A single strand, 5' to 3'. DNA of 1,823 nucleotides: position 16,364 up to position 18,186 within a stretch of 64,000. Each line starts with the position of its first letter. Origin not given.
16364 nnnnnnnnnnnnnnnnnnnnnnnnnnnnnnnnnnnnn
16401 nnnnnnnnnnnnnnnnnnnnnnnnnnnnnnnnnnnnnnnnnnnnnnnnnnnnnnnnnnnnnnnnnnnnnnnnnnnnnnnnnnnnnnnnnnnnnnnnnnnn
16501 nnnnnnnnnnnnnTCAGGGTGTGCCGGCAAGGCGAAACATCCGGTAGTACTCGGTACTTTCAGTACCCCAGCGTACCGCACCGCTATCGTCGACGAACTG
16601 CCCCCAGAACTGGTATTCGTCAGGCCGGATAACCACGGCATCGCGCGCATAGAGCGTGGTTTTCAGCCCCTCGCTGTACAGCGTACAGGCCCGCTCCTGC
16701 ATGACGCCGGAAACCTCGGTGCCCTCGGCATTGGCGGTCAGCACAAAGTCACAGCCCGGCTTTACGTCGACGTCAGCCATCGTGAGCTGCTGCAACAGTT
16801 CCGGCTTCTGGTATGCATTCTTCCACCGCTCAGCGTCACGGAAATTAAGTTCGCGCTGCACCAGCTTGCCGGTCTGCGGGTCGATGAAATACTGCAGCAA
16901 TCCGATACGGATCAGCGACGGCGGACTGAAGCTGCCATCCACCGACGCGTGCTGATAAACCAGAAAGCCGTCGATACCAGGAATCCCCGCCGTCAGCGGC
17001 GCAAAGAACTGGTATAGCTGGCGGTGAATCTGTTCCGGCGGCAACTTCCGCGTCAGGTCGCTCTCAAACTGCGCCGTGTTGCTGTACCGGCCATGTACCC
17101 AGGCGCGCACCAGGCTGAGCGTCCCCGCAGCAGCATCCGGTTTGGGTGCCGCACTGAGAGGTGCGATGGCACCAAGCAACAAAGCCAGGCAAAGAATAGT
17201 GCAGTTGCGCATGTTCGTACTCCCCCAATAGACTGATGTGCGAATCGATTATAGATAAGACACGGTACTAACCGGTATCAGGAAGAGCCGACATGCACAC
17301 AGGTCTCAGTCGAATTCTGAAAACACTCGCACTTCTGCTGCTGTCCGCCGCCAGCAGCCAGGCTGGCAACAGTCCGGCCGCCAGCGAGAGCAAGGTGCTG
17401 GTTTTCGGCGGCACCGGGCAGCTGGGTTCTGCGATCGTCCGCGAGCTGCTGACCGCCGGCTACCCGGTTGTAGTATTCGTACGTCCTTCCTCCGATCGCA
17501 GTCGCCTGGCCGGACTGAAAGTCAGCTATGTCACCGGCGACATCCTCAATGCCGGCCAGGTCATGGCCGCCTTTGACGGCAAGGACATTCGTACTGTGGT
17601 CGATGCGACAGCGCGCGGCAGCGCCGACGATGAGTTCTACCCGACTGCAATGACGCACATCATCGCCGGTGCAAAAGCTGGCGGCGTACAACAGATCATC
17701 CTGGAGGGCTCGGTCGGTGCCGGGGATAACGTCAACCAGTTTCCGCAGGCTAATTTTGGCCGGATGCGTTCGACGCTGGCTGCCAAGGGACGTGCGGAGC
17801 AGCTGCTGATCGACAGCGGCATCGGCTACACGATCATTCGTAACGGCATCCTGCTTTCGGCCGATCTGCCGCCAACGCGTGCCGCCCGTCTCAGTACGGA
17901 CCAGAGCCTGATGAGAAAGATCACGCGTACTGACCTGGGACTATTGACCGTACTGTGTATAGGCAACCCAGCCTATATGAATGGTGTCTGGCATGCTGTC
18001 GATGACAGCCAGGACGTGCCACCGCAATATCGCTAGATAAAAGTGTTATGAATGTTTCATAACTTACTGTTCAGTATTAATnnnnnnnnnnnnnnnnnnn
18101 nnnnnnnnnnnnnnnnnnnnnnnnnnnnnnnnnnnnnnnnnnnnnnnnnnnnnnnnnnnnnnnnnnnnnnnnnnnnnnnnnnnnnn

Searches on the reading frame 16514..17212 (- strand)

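Call 8: search_protein_families(library=pfam, proteins=[window:16514-17212:-], max_evalue=0.001)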
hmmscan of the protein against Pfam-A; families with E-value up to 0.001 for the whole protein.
window:16514-17212:- (232 aa): 1 family
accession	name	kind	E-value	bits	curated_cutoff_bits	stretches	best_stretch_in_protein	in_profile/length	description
PF06206.17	CpeT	-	9.8e-15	55.3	21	1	36-222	3-177/181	CpeT/CpcT family (DUF1001)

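Call 9: search_protein_families(library=ncbifam, proteins=[window:16514-17212:-], max_evalue=0.00001)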
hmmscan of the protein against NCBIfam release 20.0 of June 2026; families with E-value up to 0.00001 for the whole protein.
window:16514-17212:- (232 aa): 0 families

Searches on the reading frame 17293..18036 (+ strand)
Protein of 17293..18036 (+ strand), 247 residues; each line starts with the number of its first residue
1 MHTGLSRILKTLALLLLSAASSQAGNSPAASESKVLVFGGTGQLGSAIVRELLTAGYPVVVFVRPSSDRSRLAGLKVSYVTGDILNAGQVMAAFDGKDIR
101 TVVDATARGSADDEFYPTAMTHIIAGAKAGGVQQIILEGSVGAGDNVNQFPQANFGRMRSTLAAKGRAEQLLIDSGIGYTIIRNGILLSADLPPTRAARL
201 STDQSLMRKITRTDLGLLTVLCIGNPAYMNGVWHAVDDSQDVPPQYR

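Call 8: search_protein_families(library=pfam, proteins=[window:17293-18036:+], max_evalue=0.001)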
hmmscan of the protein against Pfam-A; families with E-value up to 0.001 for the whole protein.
window:17293-18036:+ (247 aa): 7 families
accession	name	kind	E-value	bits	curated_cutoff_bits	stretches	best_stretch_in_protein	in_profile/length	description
PF13460.12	NAD_binding_10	-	2.4e-29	103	27.2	1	39-226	1-184/184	NAD(P)H-binding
PF01370.27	Epimerase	-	2.1e-10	40.9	20.9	1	35-113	1-79/240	NAD dependent epimerase/dehydratase family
PF05368.20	NmrA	-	5.1e-10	39.9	27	1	32-152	2-120/298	NmrA-like family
PF16363.11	GDP_Man_Dehyd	-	3.2e-07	30.6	27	1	36-107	1-84/332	GDP-mannose 4,6 dehydratase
PF04321.23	RmlD_sub_bind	-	0.00015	21.4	27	1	34-108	2-61/287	RmlD substrate binding domain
PF02571.20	CbiJ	-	0.00025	21.1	28.6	1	34-106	1-71/234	Precorrin-6x reductase CbiJ/CobK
PF01073.25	3Beta_HSD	-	0.00027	20.5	22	1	36-107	1-77/280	3-beta hydroxysteroid dehydrogenase/isomerase family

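Call 9: search_protein_families(library=ncbifam, proteins=[window:17293-18036:+], max_evalue=0.00001)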
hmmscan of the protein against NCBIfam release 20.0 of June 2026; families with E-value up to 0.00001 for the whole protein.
window:17293-18036:+ (247 aa): 5 families
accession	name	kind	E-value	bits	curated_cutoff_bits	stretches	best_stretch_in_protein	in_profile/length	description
TIGR03466.1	HpnA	hypoth_equivalog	2.7e-11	42.9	367.65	1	34-142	2-115/327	hopanoid-associated sugar epimerase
NF042423.1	oxyalk_red_Shew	equivalog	8.2e-10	38.3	580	1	32-137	8-115/331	2-alkyl-3-oxoalkanoate reductase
NF042422.1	oxyalk_red_OleD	equivalog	2.3e-09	37.1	580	1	34-136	2-106/329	2-alkyl-3-oxoalkanoate reductase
NF052578.1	StrlDmthSdmBMthl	equivalog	5.9e-09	36.1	600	1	35-143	3-116/328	sterol demethylase protein SdmB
TIGR01179.1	galE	equivalog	5.6e-06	25.4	262.3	1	34-107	1-79/332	UDP-glucose 4-epimerase GalE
